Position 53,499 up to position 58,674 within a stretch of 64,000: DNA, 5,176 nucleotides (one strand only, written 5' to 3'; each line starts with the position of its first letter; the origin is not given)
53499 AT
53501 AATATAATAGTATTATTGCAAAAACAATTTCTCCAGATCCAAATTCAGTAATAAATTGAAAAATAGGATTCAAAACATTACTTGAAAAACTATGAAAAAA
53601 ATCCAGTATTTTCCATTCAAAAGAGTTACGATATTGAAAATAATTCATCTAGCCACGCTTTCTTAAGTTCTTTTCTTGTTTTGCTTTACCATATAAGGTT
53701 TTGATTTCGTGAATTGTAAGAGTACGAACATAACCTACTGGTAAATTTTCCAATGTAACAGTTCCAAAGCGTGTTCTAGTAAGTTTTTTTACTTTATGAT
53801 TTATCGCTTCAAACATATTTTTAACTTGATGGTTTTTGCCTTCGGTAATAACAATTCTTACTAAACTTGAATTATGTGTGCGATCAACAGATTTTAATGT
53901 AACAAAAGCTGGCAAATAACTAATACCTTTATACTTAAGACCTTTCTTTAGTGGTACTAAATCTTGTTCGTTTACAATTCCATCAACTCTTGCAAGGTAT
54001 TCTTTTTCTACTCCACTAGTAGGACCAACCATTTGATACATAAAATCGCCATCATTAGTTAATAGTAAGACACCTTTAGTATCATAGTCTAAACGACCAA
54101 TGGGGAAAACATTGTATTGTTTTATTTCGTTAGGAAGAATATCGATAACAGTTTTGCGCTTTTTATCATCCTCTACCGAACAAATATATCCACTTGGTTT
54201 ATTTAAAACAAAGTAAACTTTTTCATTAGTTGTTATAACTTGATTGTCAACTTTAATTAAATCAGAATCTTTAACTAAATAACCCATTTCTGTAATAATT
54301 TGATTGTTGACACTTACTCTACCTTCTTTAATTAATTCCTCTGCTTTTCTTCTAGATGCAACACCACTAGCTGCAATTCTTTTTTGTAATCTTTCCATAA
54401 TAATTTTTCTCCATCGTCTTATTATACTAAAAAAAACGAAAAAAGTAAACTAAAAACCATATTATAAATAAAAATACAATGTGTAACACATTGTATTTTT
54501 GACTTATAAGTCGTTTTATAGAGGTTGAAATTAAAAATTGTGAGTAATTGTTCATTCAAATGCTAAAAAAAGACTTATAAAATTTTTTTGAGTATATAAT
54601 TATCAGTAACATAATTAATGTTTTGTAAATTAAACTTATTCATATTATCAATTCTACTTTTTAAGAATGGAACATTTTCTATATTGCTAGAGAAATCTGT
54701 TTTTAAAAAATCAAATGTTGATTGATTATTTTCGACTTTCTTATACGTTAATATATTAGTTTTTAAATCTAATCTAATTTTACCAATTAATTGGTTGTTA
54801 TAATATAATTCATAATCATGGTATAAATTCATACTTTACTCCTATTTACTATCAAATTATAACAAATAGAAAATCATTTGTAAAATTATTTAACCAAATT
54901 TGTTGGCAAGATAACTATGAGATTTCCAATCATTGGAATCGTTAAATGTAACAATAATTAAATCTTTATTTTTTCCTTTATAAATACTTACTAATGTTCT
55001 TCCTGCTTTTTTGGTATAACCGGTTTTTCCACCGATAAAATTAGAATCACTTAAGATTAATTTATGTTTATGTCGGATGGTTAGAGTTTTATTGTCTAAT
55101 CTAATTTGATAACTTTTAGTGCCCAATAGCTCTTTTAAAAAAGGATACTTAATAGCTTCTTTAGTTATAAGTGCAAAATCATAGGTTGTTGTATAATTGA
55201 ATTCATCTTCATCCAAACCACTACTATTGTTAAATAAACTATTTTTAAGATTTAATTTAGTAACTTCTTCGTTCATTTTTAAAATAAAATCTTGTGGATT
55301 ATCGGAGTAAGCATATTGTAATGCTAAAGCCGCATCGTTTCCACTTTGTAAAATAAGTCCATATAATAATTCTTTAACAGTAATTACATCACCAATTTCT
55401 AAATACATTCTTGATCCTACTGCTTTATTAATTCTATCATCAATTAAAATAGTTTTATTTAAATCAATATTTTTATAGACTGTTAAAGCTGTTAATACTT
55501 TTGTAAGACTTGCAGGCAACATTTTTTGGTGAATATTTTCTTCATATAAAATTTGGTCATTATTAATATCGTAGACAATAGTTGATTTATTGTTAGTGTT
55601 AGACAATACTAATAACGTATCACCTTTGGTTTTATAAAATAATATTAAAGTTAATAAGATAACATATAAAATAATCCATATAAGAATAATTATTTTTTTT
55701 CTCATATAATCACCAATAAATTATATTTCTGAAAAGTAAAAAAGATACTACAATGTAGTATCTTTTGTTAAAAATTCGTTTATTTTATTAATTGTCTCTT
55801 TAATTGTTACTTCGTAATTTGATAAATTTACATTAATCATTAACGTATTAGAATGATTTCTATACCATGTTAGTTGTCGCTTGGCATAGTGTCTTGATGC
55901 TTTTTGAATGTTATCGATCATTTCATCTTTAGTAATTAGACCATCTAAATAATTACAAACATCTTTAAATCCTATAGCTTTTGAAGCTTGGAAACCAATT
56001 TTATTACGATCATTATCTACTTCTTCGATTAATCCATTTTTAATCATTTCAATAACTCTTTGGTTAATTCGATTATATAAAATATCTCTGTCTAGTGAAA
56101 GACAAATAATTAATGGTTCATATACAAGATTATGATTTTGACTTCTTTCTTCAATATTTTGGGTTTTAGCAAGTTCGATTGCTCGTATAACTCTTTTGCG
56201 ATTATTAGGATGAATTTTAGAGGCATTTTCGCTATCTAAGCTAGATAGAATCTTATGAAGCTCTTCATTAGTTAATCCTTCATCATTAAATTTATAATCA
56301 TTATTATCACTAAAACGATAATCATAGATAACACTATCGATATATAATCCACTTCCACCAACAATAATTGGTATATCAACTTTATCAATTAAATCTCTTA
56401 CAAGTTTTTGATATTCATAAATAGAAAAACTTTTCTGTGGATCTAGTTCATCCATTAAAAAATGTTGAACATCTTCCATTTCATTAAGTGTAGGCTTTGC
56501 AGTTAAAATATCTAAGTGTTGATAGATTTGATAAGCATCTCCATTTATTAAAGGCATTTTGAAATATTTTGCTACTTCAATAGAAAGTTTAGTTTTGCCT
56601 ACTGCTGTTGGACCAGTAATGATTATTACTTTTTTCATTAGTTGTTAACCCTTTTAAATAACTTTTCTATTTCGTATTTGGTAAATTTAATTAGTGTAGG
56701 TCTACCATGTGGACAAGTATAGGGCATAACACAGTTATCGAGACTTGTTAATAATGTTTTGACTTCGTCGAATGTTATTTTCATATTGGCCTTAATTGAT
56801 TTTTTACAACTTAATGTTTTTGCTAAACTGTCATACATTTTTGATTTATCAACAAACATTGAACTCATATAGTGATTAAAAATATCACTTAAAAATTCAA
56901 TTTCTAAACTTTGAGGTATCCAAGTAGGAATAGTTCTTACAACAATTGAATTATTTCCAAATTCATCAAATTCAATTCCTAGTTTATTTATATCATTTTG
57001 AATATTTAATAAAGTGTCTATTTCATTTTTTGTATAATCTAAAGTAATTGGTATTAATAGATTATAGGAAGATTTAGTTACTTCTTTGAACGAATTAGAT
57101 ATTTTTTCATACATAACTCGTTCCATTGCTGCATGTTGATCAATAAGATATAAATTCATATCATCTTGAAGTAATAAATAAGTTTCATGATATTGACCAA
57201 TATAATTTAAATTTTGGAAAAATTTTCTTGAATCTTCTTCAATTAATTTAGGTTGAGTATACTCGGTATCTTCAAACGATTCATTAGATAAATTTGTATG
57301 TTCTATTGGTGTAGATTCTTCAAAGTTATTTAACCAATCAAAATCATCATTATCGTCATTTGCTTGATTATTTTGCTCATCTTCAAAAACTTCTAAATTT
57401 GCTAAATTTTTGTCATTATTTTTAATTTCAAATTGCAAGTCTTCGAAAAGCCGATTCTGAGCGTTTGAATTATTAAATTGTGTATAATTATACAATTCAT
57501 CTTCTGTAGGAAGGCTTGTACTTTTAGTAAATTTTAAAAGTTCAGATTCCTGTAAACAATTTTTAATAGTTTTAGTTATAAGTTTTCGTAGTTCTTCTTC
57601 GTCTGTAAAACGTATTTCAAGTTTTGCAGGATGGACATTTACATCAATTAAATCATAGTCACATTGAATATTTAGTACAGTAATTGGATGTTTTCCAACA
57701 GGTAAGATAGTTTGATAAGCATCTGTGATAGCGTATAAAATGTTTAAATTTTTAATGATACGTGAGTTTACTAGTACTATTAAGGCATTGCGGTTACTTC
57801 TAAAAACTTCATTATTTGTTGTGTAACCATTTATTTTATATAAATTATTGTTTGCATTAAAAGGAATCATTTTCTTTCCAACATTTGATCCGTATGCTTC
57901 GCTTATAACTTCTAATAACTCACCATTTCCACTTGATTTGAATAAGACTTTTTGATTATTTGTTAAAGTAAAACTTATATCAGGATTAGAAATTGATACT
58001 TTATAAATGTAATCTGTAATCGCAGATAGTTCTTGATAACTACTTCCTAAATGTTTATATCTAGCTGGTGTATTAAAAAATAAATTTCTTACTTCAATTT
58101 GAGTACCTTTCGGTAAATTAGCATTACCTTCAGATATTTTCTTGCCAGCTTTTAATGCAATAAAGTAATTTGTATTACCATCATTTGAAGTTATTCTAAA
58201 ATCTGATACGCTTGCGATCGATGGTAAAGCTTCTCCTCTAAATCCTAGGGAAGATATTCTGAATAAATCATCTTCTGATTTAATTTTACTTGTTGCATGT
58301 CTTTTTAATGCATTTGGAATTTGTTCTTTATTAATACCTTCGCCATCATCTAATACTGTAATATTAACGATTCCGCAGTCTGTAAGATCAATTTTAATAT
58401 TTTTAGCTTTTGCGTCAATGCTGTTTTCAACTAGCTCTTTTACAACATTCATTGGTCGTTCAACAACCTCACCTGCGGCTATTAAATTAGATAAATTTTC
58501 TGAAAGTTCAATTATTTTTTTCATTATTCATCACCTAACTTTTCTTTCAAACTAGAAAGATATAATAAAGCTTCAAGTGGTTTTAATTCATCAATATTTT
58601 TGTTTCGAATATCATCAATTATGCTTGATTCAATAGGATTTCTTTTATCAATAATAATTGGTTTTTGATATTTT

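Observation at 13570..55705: Dispersed, streamlined mother-cell sporulation toolkit in a Mollicutes-like genome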

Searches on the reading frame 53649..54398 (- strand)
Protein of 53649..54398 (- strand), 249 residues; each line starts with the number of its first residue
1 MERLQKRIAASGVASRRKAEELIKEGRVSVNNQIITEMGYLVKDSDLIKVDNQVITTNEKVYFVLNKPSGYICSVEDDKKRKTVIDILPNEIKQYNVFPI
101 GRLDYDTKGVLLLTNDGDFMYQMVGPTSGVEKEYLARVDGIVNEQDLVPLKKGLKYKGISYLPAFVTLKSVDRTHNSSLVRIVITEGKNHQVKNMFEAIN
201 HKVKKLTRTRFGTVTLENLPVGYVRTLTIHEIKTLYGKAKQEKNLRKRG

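Call 93: search_protein_families(library=ncbifam, max_evalue=1e-10, proteins=[window:53649-54398:-])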
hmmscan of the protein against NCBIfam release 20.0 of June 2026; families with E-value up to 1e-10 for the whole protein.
window:53649-54398:- (249 aa): 6 families
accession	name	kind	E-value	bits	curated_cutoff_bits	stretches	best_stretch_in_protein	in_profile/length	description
TIGR00093.1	TIGR00093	subfamily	4.1e-44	150.2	109.3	1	66-228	1-160/161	pseudouridine synthase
NF007784.0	PRK10475.1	equivalog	3.9e-39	134.4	318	1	3-238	8-235/290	23S rRNA pseudouridine(2604) synthase RluF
NF008097.0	PRK10839.1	equivalog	2e-38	132.3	275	1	3-234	2-229/232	16S rRNA pseudouridine(516) synthase RsuA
NF007976.1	PRK10700.1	equivalog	2.6e-36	125.2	290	1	2-235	3-240/291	23S rRNA pseudouridine(2605) synthase RluB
TIGR00005.1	rluA_subfam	subfamily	7.7e-17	61.5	192.7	1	14-203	19-237/298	RluA family pseudouridine synthase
NF008487.1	PRK11394.1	equivalog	9e-16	58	284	1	63-227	31-204/206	23S rRNA pseudouridine(2457) synthase RluE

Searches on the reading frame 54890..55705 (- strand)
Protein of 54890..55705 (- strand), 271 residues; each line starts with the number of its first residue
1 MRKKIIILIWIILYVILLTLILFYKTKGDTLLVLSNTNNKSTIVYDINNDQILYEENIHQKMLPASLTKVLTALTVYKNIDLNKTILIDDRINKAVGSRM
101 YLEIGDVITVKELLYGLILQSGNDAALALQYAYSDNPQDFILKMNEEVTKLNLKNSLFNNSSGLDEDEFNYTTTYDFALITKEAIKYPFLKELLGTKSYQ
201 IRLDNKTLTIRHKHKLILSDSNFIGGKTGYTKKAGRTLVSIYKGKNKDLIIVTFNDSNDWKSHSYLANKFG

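Call 3: search_protein_families(library=ncbifam, proteins=[window:54890-55705:-], max_evalue=0.01)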
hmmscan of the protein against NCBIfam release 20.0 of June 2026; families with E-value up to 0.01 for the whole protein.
window:54890-55705:- (271 aa): 8 families
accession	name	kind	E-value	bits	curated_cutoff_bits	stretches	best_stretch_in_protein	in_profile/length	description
NF008489.0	PRK11397.1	equivalog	1.2e-24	86.8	610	1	38-254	36-261/389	serine-type D-Ala-D-Ala carboxypeptidase DacD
NF008668.0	PRK11669.1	equivalog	4.4e-22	78.6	294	1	35-254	39-261/316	D-alanyl-D-alanine endopeptidase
NF007445.0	PRK10001.1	equivalog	7.5e-21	74.4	765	1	32-253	32-261/400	serine-type D-Ala-D-Ala carboxypeptidase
NF008059.0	PRK10793.1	equivalog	1.1e-20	73.7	694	1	36-250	43-265/403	D-alanyl-D-alanine carboxypeptidase DacA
NF000471.1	vanY_of_D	exception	1.7e-20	73.5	625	1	38-241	98-320/354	transpeptidase-like D-Ala-D-Ala carboxypeptidase VanY-D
NF038258.2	PBP4_Staph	exception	4.5e-17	62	500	1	37-168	39-178/366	penicillin-binding protein PBP4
NF038273.1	strep_PBP3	exception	5.3e-17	61.9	490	1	12-259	5-270/407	D-alanyl-D-alanine carboxypeptidase PBP3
NF008322.0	PRK11113.1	equivalog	0.00045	18.8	527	1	25-76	21-72/477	serine-type D-Ala-D-Ala carboxypeptidase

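Call 4: search_protein_families(library=pfam, proteins=[window:54890-55705:-], max_evalue=0.01)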
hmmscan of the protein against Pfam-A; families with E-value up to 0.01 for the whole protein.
window:54890-55705:- (271 aa): 3 families
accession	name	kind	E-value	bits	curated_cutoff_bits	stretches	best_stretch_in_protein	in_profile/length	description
PF00768.25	Peptidase_S11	-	5.2e-49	167.3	27.6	1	38-257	11-238/239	D-alanyl-D-alanine carboxypeptidase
PF02113.21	Peptidase_S13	-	3e-05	23.4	22.8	1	38-84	17-63/444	D-Ala-D-Ala carboxypeptidase 3 (S13) family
PF13354.11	Beta-lactamase2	-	4.6e-05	23.3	22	1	44-134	4-99/214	Beta-lactamase enzyme family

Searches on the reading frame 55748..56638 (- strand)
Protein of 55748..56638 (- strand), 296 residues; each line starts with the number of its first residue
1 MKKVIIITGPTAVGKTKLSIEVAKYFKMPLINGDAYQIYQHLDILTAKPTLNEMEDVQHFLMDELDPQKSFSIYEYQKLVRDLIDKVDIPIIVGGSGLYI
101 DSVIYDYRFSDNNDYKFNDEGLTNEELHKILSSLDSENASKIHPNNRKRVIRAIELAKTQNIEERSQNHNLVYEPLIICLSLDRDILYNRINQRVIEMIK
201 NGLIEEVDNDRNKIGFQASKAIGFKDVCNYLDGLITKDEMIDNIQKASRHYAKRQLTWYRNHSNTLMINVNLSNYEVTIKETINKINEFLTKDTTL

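Call 93: search_protein_families(library=ncbifam, max_evalue=1e-10, proteins=[window:55748-56638:-])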
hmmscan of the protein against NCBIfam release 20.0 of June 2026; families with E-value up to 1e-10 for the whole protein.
window:55748-56638:- (296 aa): 1 family
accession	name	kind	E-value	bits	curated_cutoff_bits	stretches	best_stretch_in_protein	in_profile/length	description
TIGR00174.1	miaA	equivalog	1.2e-68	231.5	148.65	1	4-269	1-284/288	tRNA (adenosine(37)-N6)-dimethylallyltransferase MiaA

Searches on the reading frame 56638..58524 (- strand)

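Call 93: search_protein_families(library=ncbifam, max_evalue=1e-10, proteins=[window:56638-58524:-])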
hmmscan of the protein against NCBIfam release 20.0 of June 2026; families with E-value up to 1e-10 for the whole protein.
window:56638-58524:- (628 aa): 8 families
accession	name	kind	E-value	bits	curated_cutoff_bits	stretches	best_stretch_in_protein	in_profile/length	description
NF000950.0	PRK00095.1-3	equivalog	2.8e-193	643.8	756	1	1-627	1-638/641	DNA mismatch repair endonuclease MutL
TIGR00585.2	mutl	equivalog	4.8e-161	537.4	180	1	4-552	1-553/555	DNA mismatch repair endonuclease MutL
NF000949.0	PRK00095.1-2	equivalog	1.2e-132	444.1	750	1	1-625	4-632/634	DNA mismatch repair endonuclease MutL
NF000953.0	PRK00095.2-4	equivalog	4.6e-129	432.1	693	1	4-625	3-610/611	DNA mismatch repair endonuclease MutL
NF000952.0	PRK00095.2-2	subfamily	3.3e-121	405.7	840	1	4-625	3-622/623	DNA mismatch repair endonuclease MutL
NF000948.0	PRK00095.1-1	equivalog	4.9e-93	313.1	701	1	6-579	5-584/625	DNA mismatch repair endonuclease MutL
NF000951.0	PRK00095.2-1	equivalog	1.4e-87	294.7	391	2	2-329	3-337/559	DNA mismatch repair endonuclease MutL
NF000954.0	PRK00095.2-5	equivalog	2e-67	227.9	937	1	11-540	14-512/588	DNA mismatch repair endonuclease MutL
